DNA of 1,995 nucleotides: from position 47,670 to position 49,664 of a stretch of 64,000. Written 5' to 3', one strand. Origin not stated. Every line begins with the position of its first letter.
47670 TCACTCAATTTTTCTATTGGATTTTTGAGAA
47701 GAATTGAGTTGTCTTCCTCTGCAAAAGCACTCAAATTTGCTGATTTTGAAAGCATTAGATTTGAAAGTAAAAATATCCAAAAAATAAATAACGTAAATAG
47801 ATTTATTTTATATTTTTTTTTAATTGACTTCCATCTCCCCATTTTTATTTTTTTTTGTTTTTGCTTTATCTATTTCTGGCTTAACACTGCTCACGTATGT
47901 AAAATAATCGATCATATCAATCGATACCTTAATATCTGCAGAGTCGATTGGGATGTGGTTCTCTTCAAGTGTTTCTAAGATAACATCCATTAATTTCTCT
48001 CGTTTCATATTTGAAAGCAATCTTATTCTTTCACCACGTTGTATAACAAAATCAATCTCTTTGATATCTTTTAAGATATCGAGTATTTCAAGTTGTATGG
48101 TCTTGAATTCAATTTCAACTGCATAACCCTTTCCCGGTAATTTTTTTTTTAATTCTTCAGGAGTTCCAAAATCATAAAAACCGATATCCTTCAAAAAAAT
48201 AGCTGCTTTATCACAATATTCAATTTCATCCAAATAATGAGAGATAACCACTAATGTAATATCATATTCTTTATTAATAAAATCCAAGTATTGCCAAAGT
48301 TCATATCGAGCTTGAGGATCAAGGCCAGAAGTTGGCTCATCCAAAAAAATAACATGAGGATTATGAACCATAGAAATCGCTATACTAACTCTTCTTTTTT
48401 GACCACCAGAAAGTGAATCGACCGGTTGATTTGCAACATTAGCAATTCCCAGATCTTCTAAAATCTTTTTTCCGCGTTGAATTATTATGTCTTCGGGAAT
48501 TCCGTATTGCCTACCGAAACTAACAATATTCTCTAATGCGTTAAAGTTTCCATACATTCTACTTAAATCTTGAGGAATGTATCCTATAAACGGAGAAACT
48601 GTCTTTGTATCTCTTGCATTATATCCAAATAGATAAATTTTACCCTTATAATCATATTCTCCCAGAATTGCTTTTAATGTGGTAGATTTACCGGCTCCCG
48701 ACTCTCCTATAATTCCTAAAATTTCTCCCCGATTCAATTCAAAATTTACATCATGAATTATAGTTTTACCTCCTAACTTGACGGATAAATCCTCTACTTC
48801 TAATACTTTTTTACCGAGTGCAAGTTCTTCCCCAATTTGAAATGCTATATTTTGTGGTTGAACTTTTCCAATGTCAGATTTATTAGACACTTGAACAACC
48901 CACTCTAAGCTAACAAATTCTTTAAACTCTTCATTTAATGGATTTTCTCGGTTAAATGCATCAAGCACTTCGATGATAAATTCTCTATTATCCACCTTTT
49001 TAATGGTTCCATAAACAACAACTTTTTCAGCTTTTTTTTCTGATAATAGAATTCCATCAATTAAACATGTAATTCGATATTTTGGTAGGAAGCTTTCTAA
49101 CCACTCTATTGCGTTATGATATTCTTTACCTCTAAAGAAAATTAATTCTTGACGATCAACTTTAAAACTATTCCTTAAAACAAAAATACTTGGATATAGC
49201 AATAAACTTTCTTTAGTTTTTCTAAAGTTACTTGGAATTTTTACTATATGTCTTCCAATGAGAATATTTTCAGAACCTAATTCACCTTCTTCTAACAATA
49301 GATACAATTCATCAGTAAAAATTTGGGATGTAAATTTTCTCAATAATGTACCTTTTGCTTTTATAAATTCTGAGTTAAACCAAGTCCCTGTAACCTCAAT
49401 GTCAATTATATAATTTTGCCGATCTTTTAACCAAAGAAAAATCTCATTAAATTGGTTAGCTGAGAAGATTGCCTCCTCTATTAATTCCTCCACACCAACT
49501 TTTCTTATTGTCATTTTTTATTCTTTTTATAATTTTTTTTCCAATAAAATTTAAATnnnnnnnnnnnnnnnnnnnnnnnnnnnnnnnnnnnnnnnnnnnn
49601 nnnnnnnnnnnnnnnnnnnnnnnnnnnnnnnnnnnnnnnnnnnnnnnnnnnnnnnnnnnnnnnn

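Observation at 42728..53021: Candidate novel surface system: heteromeric ABC-2 transporter operon encoding a giant subtilase/GIFT-domain anchor protein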

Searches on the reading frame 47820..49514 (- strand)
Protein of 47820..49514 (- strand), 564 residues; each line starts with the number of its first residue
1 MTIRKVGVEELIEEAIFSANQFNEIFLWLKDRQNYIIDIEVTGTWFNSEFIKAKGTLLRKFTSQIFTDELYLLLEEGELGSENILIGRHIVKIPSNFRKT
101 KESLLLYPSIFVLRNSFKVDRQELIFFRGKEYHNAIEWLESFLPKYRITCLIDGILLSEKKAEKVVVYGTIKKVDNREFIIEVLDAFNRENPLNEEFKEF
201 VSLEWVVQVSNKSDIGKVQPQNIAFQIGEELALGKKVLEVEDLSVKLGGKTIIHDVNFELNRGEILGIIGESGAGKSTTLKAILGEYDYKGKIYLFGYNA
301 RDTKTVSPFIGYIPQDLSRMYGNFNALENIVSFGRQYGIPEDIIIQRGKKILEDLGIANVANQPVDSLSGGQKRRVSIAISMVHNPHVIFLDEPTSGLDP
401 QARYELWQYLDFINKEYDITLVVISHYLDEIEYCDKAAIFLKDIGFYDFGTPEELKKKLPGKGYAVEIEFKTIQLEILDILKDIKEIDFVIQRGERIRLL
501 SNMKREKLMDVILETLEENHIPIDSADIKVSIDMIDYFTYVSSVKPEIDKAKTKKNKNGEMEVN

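Call 4: search_protein_families(library=pfam, proteins=[window:47820-49514:-], max_evalue=0.1)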
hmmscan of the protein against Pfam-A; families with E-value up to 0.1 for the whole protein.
window:47820-49514:- (564 aa): 10 families
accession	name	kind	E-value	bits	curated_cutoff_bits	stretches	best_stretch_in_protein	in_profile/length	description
PF00005.33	ABC_tran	-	9.2e-30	104.5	25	1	254-396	2-137/137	ABC transporter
PF13304.12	AAA_21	-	1e-06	29.5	27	1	361-426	231-298/304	AAA domain, putative AbiEii toxin, Type IV TA system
PF02463.25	SMC_N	-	2e-05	24.6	40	1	367-436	136-207/220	RecF/RecN/SMC N terminal domain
PF13401.12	AAA_22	-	0.00074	20.3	27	1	265-318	7-59/130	AAA domain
PF13555.12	AAA_29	-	0.009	16.2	27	1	256-283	15-42/61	P-loop containing region of AAA domain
PF03193.22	RsgA_GTPase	-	0.013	15.8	30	1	249-288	93-131/174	RsgA GTPase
PF13191.12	AAA_16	-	0.03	15.3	32.6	1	262-313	23-73/167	AAA ATPase domain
PF01926.29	MMR_HSR1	-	0.031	14.8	21.9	0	267-286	3-22/113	50S ribosome-binding GTPase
PF13476.12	AAA_23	-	0.035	15.2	27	1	253-283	10-39/201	AAA domain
PF06866.16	DUF1256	-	0.035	14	27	1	154-245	48-131/164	Protein of unknown function (DUF1256)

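Call 5: search_protein_families(library=ncbifam, proteins=[window:47820-49514:-], max_evalue=0.1)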
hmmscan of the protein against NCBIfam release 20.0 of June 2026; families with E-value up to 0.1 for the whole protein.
window:47820-49514:- (564 aa): 193 families (the best 25 are shown)
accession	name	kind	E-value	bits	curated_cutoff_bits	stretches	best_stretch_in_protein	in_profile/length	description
TIGR01188.1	drrA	subfamily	2.5e-52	178.1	312.45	1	252-529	8-289/302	daunorubicin resistance ABC transporter, ATP-binding protein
NF033858.1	ABC2_perm_RbbA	equivalog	5.5e-44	150.3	1050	1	233-458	262-487/909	ribosome-associated ATPase/putative transporter RbbA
TIGR04520.1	ECF_ATPase_1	equivalog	1.7e-35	122.7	315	1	250-457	15-225/269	energy-coupling factor transporter ATPase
TIGR02315.1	ABC_phnC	equivalog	2e-34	119.1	266.1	1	237-437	1-216/243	phosphonate ABC transporter ATP-binding protein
NF010060.0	PRK13537.1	equivalog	2.2e-34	118.7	521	1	234-439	12-218/314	nodulation factor ABC transporter ATP-binding protein NodI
TIGR03864.1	PQQ_ABC_ATP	hypoth_equivalog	9.5e-34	116.9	302.25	1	238-461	2-225/236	ABC transporter, ATP-binding subunit, PQQ-dependent alcohol dehydrogenase system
TIGR03522.1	GldA_ABC_ATP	equivalog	4.4e-33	115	402.6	1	238-521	3-281/301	gliding motility-associated ABC transporter ATP-binding subunit GldA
NF043075.1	MMSYN1_0197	equivalog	1e-32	113.4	550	1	237-455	2-220/341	spermidine/putrescine ABC transporter ATP-binding protein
TIGR04521.1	ECF_ATPase_2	equivalog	3.7e-32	111.5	330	1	251-455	19-232/279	energy-coupling factor transporter ATPase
NF000355.4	ribo_prot_ABC_F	equivalog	4.6e-31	108.2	380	1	211-426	287-484/499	ribosomal protection-like ABC-F family protein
NF010059.0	PRK13536.1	equivalog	5.8e-31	107.5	549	1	231-441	37-248/342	nodulation factor ABC transporter ATP-binding protein NodI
NF010068.0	PRK13548.1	equivalog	2.6e-30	105.4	261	1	235-454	3-229/261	heme ABC transporter ATP-binding protein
NF010156.0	PRK13635.1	equivalog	5.3e-30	104.5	392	1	235-457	3-229/279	energy-coupling factor ABC transporter ATP-binding protein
TIGR04406.1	LPS_export_lptB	equivalog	9.7e-30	103.6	240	1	238-441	2-209/239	LPS export ABC transporter ATP-binding protein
TIGR01288.1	nodI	equivalog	1.1e-29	103.4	424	1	239-439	6-207/303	nodulation factor ABC transporter ATP-binding protein NodI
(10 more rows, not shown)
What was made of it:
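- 47820..48809 (-): Nucleotide-binding domain and C-terminal regulatory-type domain of the long ATPase (aa 236-564). It overlaps the giant gene by 23 nt. ABC_tran 9e-30 (call 4). drrA 2.5e-52 (call 5).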

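Call 65: search_solved_structures(query=window:47820-49514:-, max_evalue=1e-30)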
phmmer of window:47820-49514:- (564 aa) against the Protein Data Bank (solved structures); distinct sequences matched with E-value up to 1e-30: 29.
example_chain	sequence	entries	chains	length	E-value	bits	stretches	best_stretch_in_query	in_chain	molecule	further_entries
7w01_A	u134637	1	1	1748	1.3e-54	188.9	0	256-482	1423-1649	Phospholipid-transporting ATPase ABCA3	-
7w02_A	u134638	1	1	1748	8.7e-54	186.2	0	256-482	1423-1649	Phospholipid-transporting ATPase ABCA3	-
8edw_A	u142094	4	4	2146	3e-52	181.1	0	261-460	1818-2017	Phospholipid-transporting ATPase ABCA7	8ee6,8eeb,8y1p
8eop_A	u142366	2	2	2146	2.1e-51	178.3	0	261-460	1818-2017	Phospholipid-transporting ATPase ABCA7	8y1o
7lkp_A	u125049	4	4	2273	1.4e-47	165.7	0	260-485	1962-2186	Retinal-specific phospholipid-transporting ATPase ABCA4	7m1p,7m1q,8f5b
7e7i_A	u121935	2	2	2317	1.5e-47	165.6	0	260-485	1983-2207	Retinal-specific phospholipid-transporting ATPase ABCA4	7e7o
7lkz_A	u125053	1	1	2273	9.5e-47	162.9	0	260-485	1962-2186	Retinal-specific phospholipid-transporting ATPase ABCA4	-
7e7q_A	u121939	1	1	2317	1e-46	162.9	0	260-485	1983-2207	Retinal-specific phospholipid-transporting ATPase ABCA4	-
7tdt_A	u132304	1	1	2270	7e-45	156.8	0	250-469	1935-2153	Phospholipid-transporting ATPase ABCA1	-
7tby_A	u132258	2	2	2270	7e-45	156.8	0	250-469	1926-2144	ATP-binding cassette, sub-family A (ABC1), member 1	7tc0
7tbz_A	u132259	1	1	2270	7e-45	156.8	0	250-469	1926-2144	ATP-binding cassette, sub-family A (ABC1), member 1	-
5xjy_A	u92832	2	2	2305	7.3e-45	156.7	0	250-469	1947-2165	ATP-binding cassette sub-family A member 1 | Phospholipid-transporting ATPase ABCA1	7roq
7tbw_A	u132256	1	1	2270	4.8e-44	154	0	250-469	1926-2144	ATP-binding cassette, sub-family A (ABC1), member 1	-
4yer_A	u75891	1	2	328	5e-37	130.9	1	237-463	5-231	ABC transporter ATP-binding protein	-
8s7v_K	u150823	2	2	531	1.2e-35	126.4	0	238-459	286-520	Glycine betaine/carnitine/choline transport ATP-binding protein OpuCA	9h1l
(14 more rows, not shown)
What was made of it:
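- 47820..48809 (-): The best solved relatives are the NBD2 domains of ABCA3, ABCA7, ABCA4 and ABCA1, at 1e-54 to 7e-45 (call 65).
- On ABC-2 / type V (ABCA-DrrAB-like) transporter: ABCA NBDs are the best solved relatives (call 65).
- Closest known: ABCA / DrrAB-type. Same: The NBDs are most similar to ABCA3/7/4/1 (1e-54 to 7e-45, call 65) and to the drrA subfamily (call 5).
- The NBD is closest to ABCA3/7/4/1 (call 65). The NBDs are closest to ABCA lipid exporters (call 65) and to the drrA subfamily (call 5).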

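Call 72: find_homologous_proteins(query=window:47820-49514:-, max_evalue=1e-20)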
Query window:47820-49514:- (564 aa): 3651 proteins with E <= 1e-20 among 8000 candidates; the best 120 are listed.
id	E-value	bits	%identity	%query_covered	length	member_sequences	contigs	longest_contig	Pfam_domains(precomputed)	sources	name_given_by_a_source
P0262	0.0e+0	1224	98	100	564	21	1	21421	PF00005.34,PF13304.13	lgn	-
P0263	0.0e+0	1091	88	97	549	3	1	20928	PF00005.34,PF13304.13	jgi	-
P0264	4.1e-281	951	75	98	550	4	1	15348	PF00005.34,PF13304.13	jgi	-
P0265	1.1e-279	947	75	97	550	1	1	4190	PF00005.34,PF13304.13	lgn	-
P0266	3.7e-215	734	61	95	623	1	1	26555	PF00005.34,PF13304.13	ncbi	ncbi:MAG: ABC transporter ATP-binding protein [Promethearchaeota archaeon]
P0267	1.9e-213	728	60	94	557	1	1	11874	PF00005.34,PF13304.13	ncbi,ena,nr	ncbi:MAG TPA: ABC transporter ATP-binding protein [Candidatus Lokiarchaeia archaeon]|nr:ABC transpor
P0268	2.4e-211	721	58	97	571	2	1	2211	PF00005.34,PF13304.13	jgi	jgi:ABC-2 type transport system ATP-binding protein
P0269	2.1e-209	715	57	97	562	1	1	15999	PF00005.34,PF13304.13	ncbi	-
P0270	5.5e-209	713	57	97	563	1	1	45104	PF00005.34,PF13304.13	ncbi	-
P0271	8.1e-209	713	58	96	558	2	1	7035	PF00005.34,PF13304.13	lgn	-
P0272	1.5e-208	712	59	96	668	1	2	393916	PF00005.34,PF13304.13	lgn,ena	-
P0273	3.4e-207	707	59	95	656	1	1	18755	PF00005.34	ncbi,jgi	ncbi:MAG: ABC transporter ATP-binding protein [Promethearchaeota archaeon]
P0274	1.1e-206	706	56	98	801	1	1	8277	PF00005.34,PF13304.13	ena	-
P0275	1.4e-206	705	59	95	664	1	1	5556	PF00005.34,PF13304.13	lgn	-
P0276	2.2e-206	705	60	95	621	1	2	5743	PF00005.34,PF13304.13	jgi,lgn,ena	-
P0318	5.4e-116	406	40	96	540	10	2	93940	PF00005.34,PF11495.15,PF02463.26,PF13304.13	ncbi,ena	ncbi:MAG: ABC transporter ATP-binding protein [Candidatus Freyrarchaeum guaymaensis]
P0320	2.1e-113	398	40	95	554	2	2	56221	PF00005.34,PF11495.15,PF13304.13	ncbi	ncbi:MAG: ATP-binding cassette domain-containing protein [Candidatus Helarchaeota archaeon]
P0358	4.2e-105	370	36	98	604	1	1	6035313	PF00005.34,PF13304.13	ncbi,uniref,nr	ncbi:Vitamin B12 import ATP-binding protein BtuD [Candidatus Lokiarchaeum ossiferum]|uniref:Vitamin 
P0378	5.8e-101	357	47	55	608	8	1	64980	PF00005.34,PF11495.15,PF13304.13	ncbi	ncbi:MAG: ABC transporter ATP-binding protein [Candidatus Jordarchaeales archaeon]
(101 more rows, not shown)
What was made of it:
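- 48810..49514 (-): N-terminal extension (about 235 aa) of the long ATPase. It is a conserved cytoplasmic domain with no confident family assignment. More than 100 Asgard protein clusters cover at least 94% of the query, N-terminal extension included (call 72).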

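Call 73: find_encoding_contigs(protein=P0358, flank=9000, max_places=1)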
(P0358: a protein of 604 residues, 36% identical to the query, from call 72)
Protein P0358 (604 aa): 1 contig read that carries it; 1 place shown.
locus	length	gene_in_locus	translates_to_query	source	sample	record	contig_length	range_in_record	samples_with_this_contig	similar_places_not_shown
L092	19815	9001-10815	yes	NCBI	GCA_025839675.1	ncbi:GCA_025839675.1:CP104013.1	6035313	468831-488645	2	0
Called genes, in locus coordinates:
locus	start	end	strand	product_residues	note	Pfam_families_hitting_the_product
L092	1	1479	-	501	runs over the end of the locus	PF07690:MFS_1, PF13347:MFS_2, PF03209:PUCC (weak), PF07690:MFS_1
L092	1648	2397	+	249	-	PF00205:TPP_enzyme_M (faint), PF02146:SIR2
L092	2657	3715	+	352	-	PF02518:HATPase_c, PF14501:HATPase_c_5 (weak)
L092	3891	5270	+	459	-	PF07690:MFS_1, PF12832:MFS_1_like, PF07690:MFS_1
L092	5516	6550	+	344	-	PF00005:ABC_tran, PF13304:AAA_21 (faint)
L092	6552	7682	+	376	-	PF12679:ABC2_membrane_2 (weak), PF12698:ABC2_membrane_3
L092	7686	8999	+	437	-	PF12679:ABC2_membrane_2 (faint), PF12698:ABC2_membrane_3, PF01061:ABC2_membrane (weak)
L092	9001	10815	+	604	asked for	PF00005:ABC_tran, PF13304:AAA_21 (weak)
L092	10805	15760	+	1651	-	PF00082:Peptidase_S8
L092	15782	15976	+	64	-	-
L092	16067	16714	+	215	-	-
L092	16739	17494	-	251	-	-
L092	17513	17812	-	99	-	-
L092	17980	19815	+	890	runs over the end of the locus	PF08757:CotH, PF00932:LTD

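Call 77: search_protein_families(library=pfam, proteins=[P0318, P0320, P0378], max_evalue=0.01)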
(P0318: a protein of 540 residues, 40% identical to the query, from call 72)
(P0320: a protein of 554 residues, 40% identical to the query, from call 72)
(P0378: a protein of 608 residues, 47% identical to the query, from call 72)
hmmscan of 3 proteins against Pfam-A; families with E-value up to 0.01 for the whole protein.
P0318 (540 aa): 5 families
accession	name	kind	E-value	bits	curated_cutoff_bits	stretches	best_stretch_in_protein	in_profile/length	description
PF00005.33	ABC_tran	-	1.4e-28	100.6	25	1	244-386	2-136/137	ABC transporter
PF13304.12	AAA_21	-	1.7e-06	28.8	27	1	355-423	234-304/304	AAA domain, putative AbiEii toxin, Type IV TA system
PF11495.14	Regulator_TrmB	-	1.1e-05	25.3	22.2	0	132-177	162-209/233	Archaeal transcriptional regulator TrmB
PF02463.25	SMC_N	-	1.3e-05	25.2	40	0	349-427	127-207/220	RecF/RecN/SMC N terminal domain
PF13555.12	AAA_29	-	0.0037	17.4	27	1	248-274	17-43/61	P-loop containing region of AAA domain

P0320 (554 aa): 5 families
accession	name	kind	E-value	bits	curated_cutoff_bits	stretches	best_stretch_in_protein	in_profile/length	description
PF00005.33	ABC_tran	-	1.7e-30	106.8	25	1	254-397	2-137/137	ABC transporter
PF13304.12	AAA_21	-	2.5e-10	41.4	27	1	363-429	232-300/304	AAA domain, putative AbiEii toxin, Type IV TA system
PF11495.14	Regulator_TrmB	-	1.1e-05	25.2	22.2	0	123-184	150-210/233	Archaeal transcriptional regulator TrmB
PF02463.25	SMC_N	-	2.6e-05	24.2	40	0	368-445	136-216/220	RecF/RecN/SMC N terminal domain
PF13555.12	AAA_29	-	0.0052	16.9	27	1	257-283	16-42/61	P-loop containing region of AAA domain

P0378 (608 aa): 6 families
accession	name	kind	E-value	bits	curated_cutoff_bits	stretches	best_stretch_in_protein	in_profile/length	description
PF00005.33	ABC_tran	-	1.1e-31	110.7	25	1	310-454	1-137/137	ABC transporter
PF13304.12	AAA_21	-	1.2e-06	29.2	27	1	417-486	229-300/304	AAA domain, putative AbiEii toxin, Type IV TA system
PF11495.14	Regulator_TrmB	-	9.7e-06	25.4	22.2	0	138-182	165-211/233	Archaeal transcriptional regulator TrmB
PF02463.25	SMC_N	-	3.8e-05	23.7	40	1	321-495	25-208/220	RecF/RecN/SMC N terminal domain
PF13401.12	AAA_22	-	0.0014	19.4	27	1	321-365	6-52/130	AAA domain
PF03205.20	MobB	-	0.0059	16.9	26.6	0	322-346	1-25/133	Molybdopterin guanine dinucleotide synthesis protein B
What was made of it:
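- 48810..49514 (-): Short Regulator_TrmB hits of about 25 bits occur in three orthologues (call 77).
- Tried and rejected: Short Regulator_TrmB hits in three orthologues (about 25 bits, call 77) were not backed by the PDB search.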

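Call 84: search_protein_families(library=padloc, proteins=[window:47820-49514:-], max_evalue=0.001)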
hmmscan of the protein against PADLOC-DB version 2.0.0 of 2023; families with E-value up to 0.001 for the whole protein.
window:47820-49514:- (564 aa): 6 families
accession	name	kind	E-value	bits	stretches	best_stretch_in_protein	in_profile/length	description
PDLC04135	mad3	-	3.8e-31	106.9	2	362-438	258-335/374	mads_3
PDLC04140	mad8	-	2.6e-15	54.8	1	248-431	12-237/314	mads_8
PDLC02980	AriA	-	9.2e-08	30.4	1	362-426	232-298/304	-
PDLC02914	ATPase-Toprim_I-B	-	4.5e-07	27.4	0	369-440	186-257/443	-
PDLC04175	HEC-01A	-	0.0008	16.5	0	366-413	247-296/363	-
PDLC04610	PDC-M38A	-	0.00093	16.5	0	359-433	245-320/362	-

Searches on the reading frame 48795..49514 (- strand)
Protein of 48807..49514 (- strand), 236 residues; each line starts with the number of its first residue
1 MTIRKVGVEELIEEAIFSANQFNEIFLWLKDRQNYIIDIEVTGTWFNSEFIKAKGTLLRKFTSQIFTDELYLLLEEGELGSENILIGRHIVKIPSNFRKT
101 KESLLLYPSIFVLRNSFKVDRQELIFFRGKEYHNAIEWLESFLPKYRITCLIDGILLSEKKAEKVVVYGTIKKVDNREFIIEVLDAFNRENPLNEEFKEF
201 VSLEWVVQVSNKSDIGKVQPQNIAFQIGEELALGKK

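Call 42: find_homologous_proteins(query=window:48807-49514:-, max_evalue=0.001)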
Query seq(236 aa): 369 candidates shared short words with the query, none scored E <= 0.001.
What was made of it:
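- Tried and rejected: A homologue search with the ATPase N-terminal extension alone returned nothing (call 42), although the full-length query found more than 100 orthologues (call 72).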

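Call 56: search_solved_structures(query=A5, max_evalue=10)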
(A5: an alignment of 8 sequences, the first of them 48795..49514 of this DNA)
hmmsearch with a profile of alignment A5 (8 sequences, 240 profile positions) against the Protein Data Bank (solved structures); distinct sequences matched with E-value up to 10: 1.
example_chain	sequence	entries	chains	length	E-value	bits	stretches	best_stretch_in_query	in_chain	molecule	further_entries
8cgn_B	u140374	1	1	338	0.33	13.3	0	52-143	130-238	60S ribosomal protein L17-A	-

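Call 80: search_solved_structures(query=A7, max_evalue=10, show_alignments=2)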
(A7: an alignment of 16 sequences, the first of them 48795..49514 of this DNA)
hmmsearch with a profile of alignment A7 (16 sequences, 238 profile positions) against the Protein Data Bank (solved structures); distinct sequences matched with E-value up to 10: 5.
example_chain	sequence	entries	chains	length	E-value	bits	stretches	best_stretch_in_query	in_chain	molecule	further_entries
2wqh_A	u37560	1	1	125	0.17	14.3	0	121-142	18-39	CTPR3Y3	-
4lid_A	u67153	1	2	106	0.41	13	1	90-137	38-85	A-100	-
2fo7_A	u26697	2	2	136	0.59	12.5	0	121-140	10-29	SYNTHETIC CONSENSUS TPR PROTEIN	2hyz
8ch0_A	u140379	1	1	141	0.72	12.3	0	121-140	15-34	Consensus tetratricopeptide repeat protein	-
3kd7_A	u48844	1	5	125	1.8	11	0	119-140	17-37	CTPR390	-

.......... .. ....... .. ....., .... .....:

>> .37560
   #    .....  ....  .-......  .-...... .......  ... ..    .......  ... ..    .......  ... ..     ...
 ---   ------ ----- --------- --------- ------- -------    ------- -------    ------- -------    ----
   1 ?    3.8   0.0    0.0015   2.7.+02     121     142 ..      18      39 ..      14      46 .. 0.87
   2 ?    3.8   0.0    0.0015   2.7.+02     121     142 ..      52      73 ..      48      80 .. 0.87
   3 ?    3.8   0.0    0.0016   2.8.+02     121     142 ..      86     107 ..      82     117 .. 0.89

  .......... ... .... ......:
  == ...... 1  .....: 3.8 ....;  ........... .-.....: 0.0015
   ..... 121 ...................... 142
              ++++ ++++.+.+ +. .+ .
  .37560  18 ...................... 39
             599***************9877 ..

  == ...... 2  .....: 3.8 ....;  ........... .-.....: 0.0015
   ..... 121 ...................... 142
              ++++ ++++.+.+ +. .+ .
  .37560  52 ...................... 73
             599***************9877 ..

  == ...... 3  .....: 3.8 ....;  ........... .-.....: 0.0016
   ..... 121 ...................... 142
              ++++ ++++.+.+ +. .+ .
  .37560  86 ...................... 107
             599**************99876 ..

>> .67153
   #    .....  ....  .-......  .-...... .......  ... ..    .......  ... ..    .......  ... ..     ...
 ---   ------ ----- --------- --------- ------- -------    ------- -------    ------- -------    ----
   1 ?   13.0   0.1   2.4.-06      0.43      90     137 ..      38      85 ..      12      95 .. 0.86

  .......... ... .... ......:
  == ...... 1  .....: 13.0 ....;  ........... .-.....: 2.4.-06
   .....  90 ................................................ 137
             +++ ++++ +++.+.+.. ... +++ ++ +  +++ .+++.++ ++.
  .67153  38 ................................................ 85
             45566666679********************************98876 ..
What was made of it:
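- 48810..49514 (-): No PDB hit (calls 56, 80).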
